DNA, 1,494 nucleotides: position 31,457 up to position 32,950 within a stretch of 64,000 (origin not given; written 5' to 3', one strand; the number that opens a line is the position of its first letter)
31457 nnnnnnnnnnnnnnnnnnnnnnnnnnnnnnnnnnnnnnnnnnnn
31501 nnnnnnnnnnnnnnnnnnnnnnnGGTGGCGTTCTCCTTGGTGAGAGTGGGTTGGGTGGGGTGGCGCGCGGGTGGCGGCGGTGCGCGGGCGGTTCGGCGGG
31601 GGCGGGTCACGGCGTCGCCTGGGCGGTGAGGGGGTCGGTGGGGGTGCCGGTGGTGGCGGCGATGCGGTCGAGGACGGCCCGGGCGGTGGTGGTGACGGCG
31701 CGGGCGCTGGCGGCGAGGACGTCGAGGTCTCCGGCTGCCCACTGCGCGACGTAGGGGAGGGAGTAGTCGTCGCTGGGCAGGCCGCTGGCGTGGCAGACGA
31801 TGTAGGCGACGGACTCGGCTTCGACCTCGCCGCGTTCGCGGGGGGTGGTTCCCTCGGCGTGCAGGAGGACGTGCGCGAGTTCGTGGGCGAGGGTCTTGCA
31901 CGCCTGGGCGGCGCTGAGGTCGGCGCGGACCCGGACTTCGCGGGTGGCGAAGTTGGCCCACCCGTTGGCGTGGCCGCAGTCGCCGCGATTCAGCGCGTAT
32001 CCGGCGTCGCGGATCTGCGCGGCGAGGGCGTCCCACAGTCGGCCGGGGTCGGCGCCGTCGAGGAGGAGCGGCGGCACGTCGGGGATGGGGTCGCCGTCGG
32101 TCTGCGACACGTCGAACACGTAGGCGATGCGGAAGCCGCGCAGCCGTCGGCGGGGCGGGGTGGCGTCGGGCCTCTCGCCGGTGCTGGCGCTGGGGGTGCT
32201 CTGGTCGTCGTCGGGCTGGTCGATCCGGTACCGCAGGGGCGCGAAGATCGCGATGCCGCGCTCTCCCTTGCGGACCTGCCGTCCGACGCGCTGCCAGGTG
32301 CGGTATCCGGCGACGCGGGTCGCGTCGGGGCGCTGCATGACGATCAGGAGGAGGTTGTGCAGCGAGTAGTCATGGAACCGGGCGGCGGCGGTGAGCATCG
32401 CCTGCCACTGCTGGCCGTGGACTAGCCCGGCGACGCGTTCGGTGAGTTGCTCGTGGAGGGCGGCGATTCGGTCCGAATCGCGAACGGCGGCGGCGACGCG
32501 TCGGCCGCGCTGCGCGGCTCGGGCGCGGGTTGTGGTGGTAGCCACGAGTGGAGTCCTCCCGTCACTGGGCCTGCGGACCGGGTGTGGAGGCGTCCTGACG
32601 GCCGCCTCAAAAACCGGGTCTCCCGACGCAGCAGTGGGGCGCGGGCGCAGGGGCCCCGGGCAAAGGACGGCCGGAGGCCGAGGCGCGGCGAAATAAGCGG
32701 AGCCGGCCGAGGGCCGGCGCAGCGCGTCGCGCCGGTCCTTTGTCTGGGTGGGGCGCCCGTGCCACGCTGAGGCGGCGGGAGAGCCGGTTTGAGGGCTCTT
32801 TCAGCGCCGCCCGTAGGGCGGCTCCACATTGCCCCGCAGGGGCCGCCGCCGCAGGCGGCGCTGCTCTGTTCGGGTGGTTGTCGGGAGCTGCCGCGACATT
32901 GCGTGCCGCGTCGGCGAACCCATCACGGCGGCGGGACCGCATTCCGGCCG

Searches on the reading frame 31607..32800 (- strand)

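Call 43: search_protein_families(library=pfam, proteins=[window:31607-32800:-], max_evalue=0.001)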
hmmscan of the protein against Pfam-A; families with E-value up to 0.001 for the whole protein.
window:31607-32800:- (397 aa): 2 families
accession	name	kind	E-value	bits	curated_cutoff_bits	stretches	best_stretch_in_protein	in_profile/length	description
PF08401.16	ArdcN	-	5.1e-11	43.3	22.6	1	129-206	28-102/123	N-terminal domain of anti-restriction factor ArdC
PF06114.19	Peptidase_M78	-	1.4e-06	28.6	22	1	285-333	27-83/123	IrrE N-terminal-like domain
